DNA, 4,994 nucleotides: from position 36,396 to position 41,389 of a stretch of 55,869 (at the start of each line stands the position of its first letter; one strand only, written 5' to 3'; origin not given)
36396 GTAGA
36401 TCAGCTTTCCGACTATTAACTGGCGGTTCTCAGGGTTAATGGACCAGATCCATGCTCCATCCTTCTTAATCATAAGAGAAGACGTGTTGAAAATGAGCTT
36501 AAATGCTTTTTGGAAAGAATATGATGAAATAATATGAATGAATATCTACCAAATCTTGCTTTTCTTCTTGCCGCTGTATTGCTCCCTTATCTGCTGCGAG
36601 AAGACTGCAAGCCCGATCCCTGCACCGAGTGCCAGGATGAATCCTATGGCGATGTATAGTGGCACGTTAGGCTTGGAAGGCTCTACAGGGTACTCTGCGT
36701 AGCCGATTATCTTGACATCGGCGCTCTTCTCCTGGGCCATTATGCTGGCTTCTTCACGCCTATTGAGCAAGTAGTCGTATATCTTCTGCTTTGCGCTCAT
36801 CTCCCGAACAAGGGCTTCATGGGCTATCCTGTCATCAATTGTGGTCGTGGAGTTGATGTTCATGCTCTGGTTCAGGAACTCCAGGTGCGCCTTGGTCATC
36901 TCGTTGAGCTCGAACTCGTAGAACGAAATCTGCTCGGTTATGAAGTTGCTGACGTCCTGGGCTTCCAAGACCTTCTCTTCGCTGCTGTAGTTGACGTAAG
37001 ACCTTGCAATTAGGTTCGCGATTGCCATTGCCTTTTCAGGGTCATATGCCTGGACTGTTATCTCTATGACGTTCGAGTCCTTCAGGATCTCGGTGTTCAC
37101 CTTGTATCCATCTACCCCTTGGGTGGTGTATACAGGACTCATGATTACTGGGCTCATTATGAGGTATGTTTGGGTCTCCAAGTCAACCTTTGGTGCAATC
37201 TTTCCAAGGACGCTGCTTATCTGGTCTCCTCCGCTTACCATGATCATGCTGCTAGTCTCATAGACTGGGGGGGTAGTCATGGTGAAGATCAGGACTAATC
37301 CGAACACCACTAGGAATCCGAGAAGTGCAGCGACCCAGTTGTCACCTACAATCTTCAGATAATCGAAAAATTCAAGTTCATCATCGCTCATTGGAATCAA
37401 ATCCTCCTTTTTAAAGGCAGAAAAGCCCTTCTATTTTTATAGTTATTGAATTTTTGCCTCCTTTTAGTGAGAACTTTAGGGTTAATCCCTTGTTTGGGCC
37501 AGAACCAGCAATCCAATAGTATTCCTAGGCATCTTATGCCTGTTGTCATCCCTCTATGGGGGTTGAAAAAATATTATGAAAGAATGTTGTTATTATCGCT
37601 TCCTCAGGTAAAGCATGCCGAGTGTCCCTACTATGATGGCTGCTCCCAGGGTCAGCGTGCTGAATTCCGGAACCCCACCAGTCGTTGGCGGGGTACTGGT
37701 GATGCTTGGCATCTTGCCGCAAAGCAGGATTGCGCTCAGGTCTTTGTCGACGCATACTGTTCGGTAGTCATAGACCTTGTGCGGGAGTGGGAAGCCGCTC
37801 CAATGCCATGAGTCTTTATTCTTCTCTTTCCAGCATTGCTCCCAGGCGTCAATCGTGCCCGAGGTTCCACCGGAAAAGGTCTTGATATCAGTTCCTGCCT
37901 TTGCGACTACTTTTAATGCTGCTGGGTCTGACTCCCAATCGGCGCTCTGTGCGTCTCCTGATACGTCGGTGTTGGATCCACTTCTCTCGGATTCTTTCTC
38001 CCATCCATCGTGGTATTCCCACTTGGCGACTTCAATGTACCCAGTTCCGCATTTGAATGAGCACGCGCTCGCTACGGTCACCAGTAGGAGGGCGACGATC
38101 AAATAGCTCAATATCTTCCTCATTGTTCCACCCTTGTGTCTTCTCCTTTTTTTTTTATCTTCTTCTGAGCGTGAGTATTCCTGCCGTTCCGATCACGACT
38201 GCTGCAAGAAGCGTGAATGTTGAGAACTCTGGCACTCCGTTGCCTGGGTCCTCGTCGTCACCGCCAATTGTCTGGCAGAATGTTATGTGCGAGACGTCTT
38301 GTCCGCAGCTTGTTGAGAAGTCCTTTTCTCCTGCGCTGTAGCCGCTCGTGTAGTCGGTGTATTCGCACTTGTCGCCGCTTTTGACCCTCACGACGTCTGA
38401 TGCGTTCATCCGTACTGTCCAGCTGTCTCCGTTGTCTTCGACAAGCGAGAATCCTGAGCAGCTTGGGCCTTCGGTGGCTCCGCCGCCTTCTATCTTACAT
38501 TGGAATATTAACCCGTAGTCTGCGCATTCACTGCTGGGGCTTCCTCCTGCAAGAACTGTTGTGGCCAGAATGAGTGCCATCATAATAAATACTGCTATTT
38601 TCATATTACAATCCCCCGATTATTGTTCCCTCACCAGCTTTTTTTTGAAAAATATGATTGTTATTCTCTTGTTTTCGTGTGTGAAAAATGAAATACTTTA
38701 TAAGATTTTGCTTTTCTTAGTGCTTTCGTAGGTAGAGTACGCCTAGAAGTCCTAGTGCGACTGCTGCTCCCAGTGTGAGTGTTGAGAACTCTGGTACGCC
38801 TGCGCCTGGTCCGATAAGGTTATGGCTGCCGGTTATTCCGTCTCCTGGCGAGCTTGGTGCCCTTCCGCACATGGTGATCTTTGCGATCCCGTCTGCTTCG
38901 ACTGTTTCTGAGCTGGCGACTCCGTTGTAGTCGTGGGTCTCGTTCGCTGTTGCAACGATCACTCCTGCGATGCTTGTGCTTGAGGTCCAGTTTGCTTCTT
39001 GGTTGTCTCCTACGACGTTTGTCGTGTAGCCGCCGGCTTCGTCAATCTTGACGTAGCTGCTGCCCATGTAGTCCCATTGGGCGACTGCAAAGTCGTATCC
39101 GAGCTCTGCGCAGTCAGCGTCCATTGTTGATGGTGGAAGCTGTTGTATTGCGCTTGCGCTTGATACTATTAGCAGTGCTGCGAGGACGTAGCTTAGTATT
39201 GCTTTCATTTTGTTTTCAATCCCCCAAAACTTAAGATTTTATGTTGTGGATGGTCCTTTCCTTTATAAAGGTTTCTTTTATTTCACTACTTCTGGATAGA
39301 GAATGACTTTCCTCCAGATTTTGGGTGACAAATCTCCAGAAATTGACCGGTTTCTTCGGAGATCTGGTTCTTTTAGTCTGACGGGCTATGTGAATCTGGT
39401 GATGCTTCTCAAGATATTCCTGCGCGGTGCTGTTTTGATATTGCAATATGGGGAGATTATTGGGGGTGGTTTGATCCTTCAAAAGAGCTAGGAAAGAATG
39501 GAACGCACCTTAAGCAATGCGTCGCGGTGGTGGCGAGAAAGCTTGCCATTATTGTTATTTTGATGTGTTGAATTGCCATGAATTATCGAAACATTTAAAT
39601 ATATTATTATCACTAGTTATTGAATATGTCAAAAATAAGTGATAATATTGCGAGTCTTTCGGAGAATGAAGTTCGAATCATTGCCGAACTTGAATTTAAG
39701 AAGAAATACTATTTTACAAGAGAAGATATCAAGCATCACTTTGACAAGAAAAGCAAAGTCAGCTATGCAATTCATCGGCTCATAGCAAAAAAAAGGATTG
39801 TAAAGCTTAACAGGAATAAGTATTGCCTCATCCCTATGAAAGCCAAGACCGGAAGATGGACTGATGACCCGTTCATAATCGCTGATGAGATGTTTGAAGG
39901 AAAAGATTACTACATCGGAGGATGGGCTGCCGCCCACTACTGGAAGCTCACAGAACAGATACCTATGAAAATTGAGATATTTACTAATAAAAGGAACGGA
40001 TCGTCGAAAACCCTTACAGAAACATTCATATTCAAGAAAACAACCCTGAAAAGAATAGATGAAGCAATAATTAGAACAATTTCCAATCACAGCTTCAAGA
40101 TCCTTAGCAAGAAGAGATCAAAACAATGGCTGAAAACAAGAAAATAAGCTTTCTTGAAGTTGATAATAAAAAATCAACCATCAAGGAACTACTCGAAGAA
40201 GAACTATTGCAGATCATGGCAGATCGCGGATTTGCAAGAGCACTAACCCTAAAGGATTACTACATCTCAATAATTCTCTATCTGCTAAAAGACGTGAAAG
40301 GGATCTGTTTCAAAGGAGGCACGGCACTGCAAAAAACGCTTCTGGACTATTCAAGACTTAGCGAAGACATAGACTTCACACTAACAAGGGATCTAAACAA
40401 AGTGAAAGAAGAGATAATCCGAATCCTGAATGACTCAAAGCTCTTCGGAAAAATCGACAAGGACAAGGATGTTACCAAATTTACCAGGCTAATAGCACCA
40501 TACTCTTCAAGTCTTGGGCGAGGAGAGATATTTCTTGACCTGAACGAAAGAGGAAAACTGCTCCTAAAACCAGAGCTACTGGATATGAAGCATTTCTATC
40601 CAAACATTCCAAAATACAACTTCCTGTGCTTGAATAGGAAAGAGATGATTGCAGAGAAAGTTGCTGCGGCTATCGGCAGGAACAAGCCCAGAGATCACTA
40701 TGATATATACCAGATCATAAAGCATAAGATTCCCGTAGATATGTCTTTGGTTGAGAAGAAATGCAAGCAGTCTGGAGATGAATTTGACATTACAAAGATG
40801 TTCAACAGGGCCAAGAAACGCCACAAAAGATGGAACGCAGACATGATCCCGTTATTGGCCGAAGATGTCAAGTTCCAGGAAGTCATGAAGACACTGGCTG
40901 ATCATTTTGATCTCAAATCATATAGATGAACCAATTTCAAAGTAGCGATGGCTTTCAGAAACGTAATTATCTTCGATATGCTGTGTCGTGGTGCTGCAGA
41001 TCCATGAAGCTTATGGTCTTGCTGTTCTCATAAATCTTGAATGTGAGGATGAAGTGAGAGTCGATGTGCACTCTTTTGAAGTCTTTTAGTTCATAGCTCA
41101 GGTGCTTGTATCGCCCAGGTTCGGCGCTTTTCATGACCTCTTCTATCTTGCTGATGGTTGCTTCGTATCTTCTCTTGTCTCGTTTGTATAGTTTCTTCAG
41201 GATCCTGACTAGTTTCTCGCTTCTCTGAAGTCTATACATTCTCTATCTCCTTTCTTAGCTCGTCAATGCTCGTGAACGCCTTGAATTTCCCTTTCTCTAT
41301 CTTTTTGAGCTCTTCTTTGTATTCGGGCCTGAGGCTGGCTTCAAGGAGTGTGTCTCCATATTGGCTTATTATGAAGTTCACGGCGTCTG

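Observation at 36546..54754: Archaeosortase embedded in an 11-gene translationally coupled glycan operon beside PEF-CTERM cargo genes: an archaeal analogue of bacterial exosortase/EPS loci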

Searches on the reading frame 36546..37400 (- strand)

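Call 4: search_protein_families(library=ncbifam, proteins=[window:36546-37400:-], max_evalue=0.01)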
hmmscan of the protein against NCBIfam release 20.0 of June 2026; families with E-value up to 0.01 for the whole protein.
window:36546-37400:- (284 aa): 6 families
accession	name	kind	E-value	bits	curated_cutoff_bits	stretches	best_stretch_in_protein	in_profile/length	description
TIGR03007.1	pepcterm_ChnLen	equivalog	4.4e-20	71.4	278.85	2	195-275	358-442/498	XrtA system polysaccharide chain length determinant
TIGR03017.1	EpsF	equivalog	8.6e-15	54.4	422.75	2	106-182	128-204/444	chain length determinant protein EpsF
NF008568.0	PRK11519.1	equivalog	4.5e-09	35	1068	2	197-263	375-441/720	tyrosine-protein kinase Wzc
NF007350.0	PRK09841.1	equivalog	1.2e-08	33.6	1248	1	197-266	375-444/726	tyrosine-protein kinase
TIGR01005.1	eps_transp_fam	subfamily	4.1e-08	31.9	411.7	1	182-274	366-454/754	exopolysaccharide transport protein family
TIGR01006.1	polys_exp_MPA1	subfamily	5.4e-06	26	296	1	36-151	36-158/226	CspC family polysaccharide chain length determinant protein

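Call 6: search_protein_families(library=pfam, proteins=[window:36546-37400:-], max_evalue=1)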
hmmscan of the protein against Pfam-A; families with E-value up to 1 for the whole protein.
window:36546-37400:- (284 aa): 4 families
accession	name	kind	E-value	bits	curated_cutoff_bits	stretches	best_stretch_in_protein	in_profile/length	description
PF13807.11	GNVR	-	5.2e-11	42.7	27.7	1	197-267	9-79/82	G-rich domain on putative tyrosine kinase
PF02706.20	Wzz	-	0.0012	19.6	25.5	1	7-83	1-80/91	Chain length determinant protein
PF03341.19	Pox_mRNA-cap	-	0.024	14.4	25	1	147-209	49-110/286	Poxvirus mRNA capping enzyme, small subunit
PF06305.16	LapA_dom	-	0.084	13.2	28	0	245-272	16-46/64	Lipopolysaccharide assembly protein A domain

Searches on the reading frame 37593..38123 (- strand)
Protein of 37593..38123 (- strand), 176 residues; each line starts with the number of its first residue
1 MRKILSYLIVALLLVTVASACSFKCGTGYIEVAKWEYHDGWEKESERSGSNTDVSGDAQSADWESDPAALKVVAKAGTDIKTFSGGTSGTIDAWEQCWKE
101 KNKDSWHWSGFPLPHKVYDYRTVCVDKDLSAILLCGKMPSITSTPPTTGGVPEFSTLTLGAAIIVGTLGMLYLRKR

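Call 4: search_protein_families(library=ncbifam, proteins=[window:37593-38123:-], max_evalue=0.01)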
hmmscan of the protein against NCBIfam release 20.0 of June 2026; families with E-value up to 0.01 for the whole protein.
window:37593-38123:- (176 aa): 0 families

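Call 6: search_protein_families(library=pfam, proteins=[window:37593-38123:-], max_evalue=1)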
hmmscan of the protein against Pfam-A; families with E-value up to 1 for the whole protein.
window:37593-38123:- (176 aa): 2 families
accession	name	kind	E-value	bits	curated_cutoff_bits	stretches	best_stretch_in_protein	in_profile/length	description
PF24358.1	ABCC10_N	-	0.15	11.9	26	1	123-173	42-93/200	ABCC10 N-terminal domain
PF00746.26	Gram_pos_anchor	-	0.81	10.2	20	1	146-176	10-39/43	LPXTG cell wall anchor motif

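Call 7: search_protein_families(library=ncbifam, proteins=[window:37593-38123:-], max_evalue=10)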
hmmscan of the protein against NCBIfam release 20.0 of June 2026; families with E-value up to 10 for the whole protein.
window:37593-38123:- (176 aa): 1 family
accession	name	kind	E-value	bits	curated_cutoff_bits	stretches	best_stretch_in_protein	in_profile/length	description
TIGR01167.1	LPXTG_anchor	domain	0.71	10.6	15.9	1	146-176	3-32/34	LPXTG cell wall anchor domain-containing protein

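Call 51: search_solved_structures(query=A2, max_evalue=10)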
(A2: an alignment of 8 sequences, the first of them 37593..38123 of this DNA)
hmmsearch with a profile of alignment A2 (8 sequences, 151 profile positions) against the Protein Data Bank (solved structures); distinct sequences matched with E-value up to 10: 2.
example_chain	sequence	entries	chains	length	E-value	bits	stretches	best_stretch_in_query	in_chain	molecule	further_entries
6t46_B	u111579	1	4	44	0.046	17.1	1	1-38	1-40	Quorum-sensing secretion protein (processed)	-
2r5x_A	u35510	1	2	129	1.8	12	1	29-79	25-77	Uncharacterized conserved protein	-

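Call 53: find_homologous_proteins(query=A2, max_evalue=0.001)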
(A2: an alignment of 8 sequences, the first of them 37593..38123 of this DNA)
Query A2 (8 sequences) (176 aa, profile of the alignment): 30 proteins with E <= 0.001 among 8000 candidates.
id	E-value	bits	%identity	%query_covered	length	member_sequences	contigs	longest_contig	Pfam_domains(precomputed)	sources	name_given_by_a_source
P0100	2.4e-52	195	27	100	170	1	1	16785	-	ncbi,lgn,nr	ncbi:hypothetical protein JXB28_05335 [Candidatus Woesearchaeota archaeon]|nr:hypothetical protein [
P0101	2.0e-49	186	100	100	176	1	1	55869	-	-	-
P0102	2.6e-37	146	41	40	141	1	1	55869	-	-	-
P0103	1.4e-33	134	29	96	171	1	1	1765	-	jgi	jgi:hypothetical protein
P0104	3.9e-33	133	28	99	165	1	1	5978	-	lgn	-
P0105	1.4e-32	131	30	100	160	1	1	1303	-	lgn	-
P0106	7.9e-29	119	25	99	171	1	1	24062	-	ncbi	ncbi:MAG: hypothetical protein V1725_04520 [archaeon]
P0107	6.6e-28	116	29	68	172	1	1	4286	-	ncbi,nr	ncbi:MAG TPA: hypothetical protein VJ461_04125 [Candidatus Nanoarchaeia archaeon]|nr:hypothetical pr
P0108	6.8e-28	116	28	88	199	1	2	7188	-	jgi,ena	jgi:hypothetical protein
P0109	1.1e-26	112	30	88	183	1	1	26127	-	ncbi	-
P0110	1.7e-26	111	34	99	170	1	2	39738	-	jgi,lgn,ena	-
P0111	3.8e-25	107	57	16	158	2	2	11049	-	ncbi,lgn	-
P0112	7.9e-24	103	33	66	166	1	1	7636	-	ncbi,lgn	-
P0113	5.7e-23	100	30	100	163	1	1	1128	-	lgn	-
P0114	3.6e-21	94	28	46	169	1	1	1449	-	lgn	-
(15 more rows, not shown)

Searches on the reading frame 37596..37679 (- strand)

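Call 7: search_protein_families(library=ncbifam, proteins=[window:37596-37679:-], max_evalue=10)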
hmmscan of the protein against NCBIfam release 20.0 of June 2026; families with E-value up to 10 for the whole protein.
seq(28 aa): 2 families
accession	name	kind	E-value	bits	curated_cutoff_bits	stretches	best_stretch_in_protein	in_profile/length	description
TIGR01167.1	LPXTG_anchor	domain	0.06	14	15.9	1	8-28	13-32/34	LPXTG cell wall anchor domain-containing protein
TIGR03024.1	arch_PEF_CTERM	domain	0.083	13.2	23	1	3-27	1-23/25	PEF-CTERM sorting domain-containing protein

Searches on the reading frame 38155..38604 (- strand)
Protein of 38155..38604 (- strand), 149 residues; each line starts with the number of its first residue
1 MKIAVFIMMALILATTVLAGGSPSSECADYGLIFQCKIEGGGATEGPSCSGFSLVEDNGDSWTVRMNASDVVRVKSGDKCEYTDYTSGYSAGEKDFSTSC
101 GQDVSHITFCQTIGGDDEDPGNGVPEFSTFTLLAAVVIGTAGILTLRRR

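Call 4: search_protein_families(library=ncbifam, proteins=[window:38155-38604:-], max_evalue=0.01)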
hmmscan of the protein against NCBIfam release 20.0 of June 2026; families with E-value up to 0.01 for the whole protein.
window:38155-38604:- (149 aa): 1 family
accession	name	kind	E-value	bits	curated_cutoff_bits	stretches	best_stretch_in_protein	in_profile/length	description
NF033880.1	Prli42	equivalog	0.007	16.1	27.5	1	1-20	7-26/31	stressosome-associated protein Prli42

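Call 6: search_protein_families(library=pfam, proteins=[window:38155-38604:-], max_evalue=1)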
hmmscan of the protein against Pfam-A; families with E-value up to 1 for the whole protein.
window:38155-38604:- (149 aa): 0 families

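Call 7: search_protein_families(library=ncbifam, proteins=[window:38155-38604:-], max_evalue=10)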
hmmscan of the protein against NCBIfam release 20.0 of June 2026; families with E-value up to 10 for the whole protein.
window:38155-38604:- (149 aa): 3 families
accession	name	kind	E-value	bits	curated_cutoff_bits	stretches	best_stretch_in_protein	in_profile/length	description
NF033880.1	Prli42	equivalog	0.007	16.1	27.5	1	1-20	7-26/31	stressosome-associated protein Prli42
TIGR03024.1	arch_PEF_CTERM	domain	0.32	11.3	23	1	124-144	1-19/25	PEF-CTERM sorting domain-containing protein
NF040942.2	hypo_ExtJ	equivalog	3.6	8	52.5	1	58-82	34-58/77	selenite/tellurite reduction operon protein ExtJ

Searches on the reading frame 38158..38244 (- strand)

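Call 7: search_protein_families(library=ncbifam, proteins=[window:38158-38244:-], max_evalue=10)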
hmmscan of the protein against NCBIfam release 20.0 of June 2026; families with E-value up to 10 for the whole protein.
seq(29 aa): 2 families
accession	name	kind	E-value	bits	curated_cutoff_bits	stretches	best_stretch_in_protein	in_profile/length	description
TIGR03024.1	arch_PEF_CTERM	domain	0.0091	16.2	23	1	4-28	1-23/25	PEF-CTERM sorting domain-containing protein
TIGR01167.1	LPXTG_anchor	domain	0.041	14.6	15.9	1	8-29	11-32/34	LPXTG cell wall anchor domain-containing protein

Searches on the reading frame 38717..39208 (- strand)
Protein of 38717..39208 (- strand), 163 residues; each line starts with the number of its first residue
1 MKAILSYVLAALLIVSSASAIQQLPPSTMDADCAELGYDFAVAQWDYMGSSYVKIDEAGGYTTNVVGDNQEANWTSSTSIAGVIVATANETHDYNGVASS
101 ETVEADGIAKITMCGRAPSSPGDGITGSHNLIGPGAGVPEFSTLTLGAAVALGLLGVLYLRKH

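Call 4: search_protein_families(library=ncbifam, proteins=[window:38717-39208:-], max_evalue=0.01)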
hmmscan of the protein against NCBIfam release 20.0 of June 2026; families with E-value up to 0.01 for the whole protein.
window:38717-39208:- (163 aa): 0 families

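Call 6: search_protein_families(library=pfam, proteins=[window:38717-39208:-], max_evalue=1)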
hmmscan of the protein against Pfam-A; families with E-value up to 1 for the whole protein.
window:38717-39208:- (163 aa): 0 families

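Call 7: search_protein_families(library=ncbifam, proteins=[window:38717-39208:-], max_evalue=10)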
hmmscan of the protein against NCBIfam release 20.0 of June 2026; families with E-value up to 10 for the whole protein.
window:38717-39208:- (163 aa): 1 family
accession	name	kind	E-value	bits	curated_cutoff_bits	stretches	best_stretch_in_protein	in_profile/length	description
NF033554.9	floc_PepA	equivalog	1.2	8.8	80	1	6-82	5-90/261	flocculation-associated PEP-CTERM protein PepA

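Call 79: predict_structure(alignment_id=A5)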
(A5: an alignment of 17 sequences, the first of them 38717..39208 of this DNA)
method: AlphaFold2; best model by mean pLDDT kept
length: 163 residues; sequences in the alignment: 17
mean_pLDDT: 81.1   pTM: 0.61
mean pLDDT of the five models: 81.1, 81.0, 80.7, 80.1, 80.0
residues with pLDDT >= 90: 64; 70-90: 64; 50-70: 23; < 50: 12
segments of 3 or more residues with pLDDT < 50: 128-137
pLDDT, mean of each block of 10 residues (from residue 1): 79 75 61 89 95 93 95 92 93 85 89 87 51 48 77 89 76
secondary structure, 60 per line:
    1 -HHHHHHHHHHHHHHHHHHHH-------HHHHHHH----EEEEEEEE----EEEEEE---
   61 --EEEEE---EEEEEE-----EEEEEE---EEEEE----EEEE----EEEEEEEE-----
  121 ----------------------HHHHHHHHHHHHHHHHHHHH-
elements in order: H2-21 H29-35 E40-47 E52-57 E63-67 E71-76 E82-87 E91-95 E100-103 E108-115 H143-162

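Call 82: fold_search(model_id=the predicted structure, library=pdb)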
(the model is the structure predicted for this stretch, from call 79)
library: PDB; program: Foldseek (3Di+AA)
matches with E <= 10: 911; with E <= 0.001: 0
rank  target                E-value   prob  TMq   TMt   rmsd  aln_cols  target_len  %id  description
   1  9bwi_A                1.7e-01  0.30  0.21  0.27  12.3        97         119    6  Crystal structure of cellulose oxidative enzyme in acidic pH with glycerol (released 2024-12-11)
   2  8k42_C                2.4e-01  0.12  0.17  0.11  16.2       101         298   16  Structure of full Banna virus (released 2024-03-27)
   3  8k42_H                2.5e-01  0.12  0.17  0.11  16.4       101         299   15  Structure of full Banna virus (released 2024-03-27)
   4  8k42_O                2.7e-01  0.13  0.17  0.11  14.6       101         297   12  Structure of full Banna virus (released 2024-03-27)
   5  5tpv_C                3.0e-01  0.15  0.18  0.21  13.7       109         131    6  X-ray structure of WlaRA (TDP-fucose-3,4-ketoisomerase) from Campylobacter jejuni (released 2017-02-01)
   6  7w2e_E                3.0e-01  0.11  0.15  0.12  15.3       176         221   11  An open-like conformation of the sigma-1 receptor from Xenopus laevis (released 2022-03-16)
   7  3i84_A                3.1e-01  0.44  0.25  0.41   5.0        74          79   15  The Crystal Structure of Human EMMPRIN N-terminal Domain 1 in P6(1)22 space group (released 2009-10-06)
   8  6b9s_A                3.1e-01  0.12  0.17  0.08  12.0       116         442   10  MPnS crystallized in the absence of substrate (released 2017-12-20)
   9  6b9s_H                3.3e-01  0.08  0.13  0.06  14.6       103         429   13  MPnS crystallized in the absence of substrate (released 2017-12-20)
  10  6b9s_G                3.3e-01  0.07  0.13  0.06  14.8       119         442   13  MPnS crystallized in the absence of substrate (released 2017-12-20)
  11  9bwi_B                3.5e-01  0.23  0.21  0.27  10.0        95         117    4  Crystal structure of cellulose oxidative enzyme in acidic pH with glycerol (released 2024-12-11)
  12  8w4e_F                3.5e-01  0.10  0.17  0.14  16.5       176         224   12  Crystal structure of the sigma-1 receptor from Xenopus laevis in the absence of known ligands (C2 form) (released 2024-07-17)
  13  7w2f_C                3.7e-01  0.06  0.14  0.12  16.8       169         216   12  An open-like conformation of the sigma-1 receptor from Xenopus laevis complexed with PRE084 by co-crystallization (released 2022-03-16)
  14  6b9s_D                3.7e-01  0.06  0.13  0.06  15.0       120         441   11  MPnS crystallized in the absence of substrate (released 2017-12-20)
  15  6b9s_C                3.9e-01  0.10  0.17  0.08  12.1       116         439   10  MPnS crystallized in the absence of substrate (released 2017-12-20)
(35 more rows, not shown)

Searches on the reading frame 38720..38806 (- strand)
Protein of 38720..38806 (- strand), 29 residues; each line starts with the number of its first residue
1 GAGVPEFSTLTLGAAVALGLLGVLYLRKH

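Call 7: search_protein_families(library=ncbifam, proteins=[window:38720-38806:-], max_evalue=10)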
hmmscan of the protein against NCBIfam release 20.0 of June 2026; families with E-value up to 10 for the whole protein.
seq(29 aa): 1 family
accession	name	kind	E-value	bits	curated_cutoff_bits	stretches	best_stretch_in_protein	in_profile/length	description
TIGR03024.1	arch_PEF_CTERM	domain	0.17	12.2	23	1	4-11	1-8/25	PEF-CTERM sorting domain-containing protein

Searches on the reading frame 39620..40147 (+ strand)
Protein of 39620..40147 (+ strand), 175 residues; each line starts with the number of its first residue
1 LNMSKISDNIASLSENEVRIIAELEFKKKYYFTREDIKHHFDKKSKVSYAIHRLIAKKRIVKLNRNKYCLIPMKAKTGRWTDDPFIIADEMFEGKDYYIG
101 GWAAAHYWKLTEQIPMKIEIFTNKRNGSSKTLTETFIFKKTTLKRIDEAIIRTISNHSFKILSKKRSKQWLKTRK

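Call 5: search_protein_families(library=ncbifam, proteins=[window:39620-40147:+], max_evalue=0.01)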
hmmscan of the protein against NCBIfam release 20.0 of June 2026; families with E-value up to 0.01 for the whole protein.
window:39620-40147:+ (175 aa): 1 family
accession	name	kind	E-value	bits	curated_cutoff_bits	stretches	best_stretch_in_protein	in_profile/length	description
NF047376.1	TAA_AbiEi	equivalog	0.00042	20.1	150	1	18-154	7-142/172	type IV toxin-antitoxin system AbiEi family antitoxin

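Call 57: search_protein_families(library=pfam, proteins=[window:39620-40147:+], max_evalue=0.01)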
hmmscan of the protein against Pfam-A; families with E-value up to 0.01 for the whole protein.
window:39620-40147:+ (175 aa): 1 family
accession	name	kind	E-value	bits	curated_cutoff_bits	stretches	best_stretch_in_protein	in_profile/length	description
PF13338.12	AbiEi_4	-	7.9e-05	23.1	25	1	21-70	3-48/49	Transcriptional regulator, AbiEi antitoxin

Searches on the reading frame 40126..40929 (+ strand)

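Call 5: search_protein_families(library=ncbifam, proteins=[window:40126-40929:+], max_evalue=0.01)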
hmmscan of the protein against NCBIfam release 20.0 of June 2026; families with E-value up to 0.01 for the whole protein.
window:40126-40929:+ (267 aa): 0 families

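Call 57: search_protein_families(library=pfam, proteins=[window:40126-40929:+], max_evalue=0.01)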
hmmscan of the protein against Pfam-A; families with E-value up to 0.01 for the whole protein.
window:40126-40929:+ (267 aa): 1 family
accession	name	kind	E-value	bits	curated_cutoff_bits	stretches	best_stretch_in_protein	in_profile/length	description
PF08843.17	AbiEii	-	7.8e-27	95.2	22.5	1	61-253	16-235/238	Nucleotidyl transferase AbiEii toxin, Type IV TA system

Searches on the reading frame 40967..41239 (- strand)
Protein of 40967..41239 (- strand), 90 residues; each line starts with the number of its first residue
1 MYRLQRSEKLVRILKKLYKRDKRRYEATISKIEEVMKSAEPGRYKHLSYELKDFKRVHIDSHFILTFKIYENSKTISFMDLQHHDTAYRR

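Call 5: search_protein_families(library=ncbifam, proteins=[window:40967-41239:-], max_evalue=0.01)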
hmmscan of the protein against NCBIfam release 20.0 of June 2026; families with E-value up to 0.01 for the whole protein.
window:40967-41239:- (90 aa): 2 families
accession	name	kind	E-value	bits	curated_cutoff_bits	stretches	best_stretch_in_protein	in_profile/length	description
TIGR00053.1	TIGR00053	subfamily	5.9e-19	68.5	87.25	1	1-88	1-91/92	YafQ family addiction module toxin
TIGR02385.1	RelE_StbE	subfamily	1.8e-05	25.2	27.9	1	8-86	6-86/88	type II toxin-antitoxin system mRNA interferase toxin, RelE/StbE family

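Call 57: search_protein_families(library=pfam, proteins=[window:40967-41239:-], max_evalue=0.01)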
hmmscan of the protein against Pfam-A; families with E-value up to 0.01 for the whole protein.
window:40967-41239:- (90 aa): 0 families
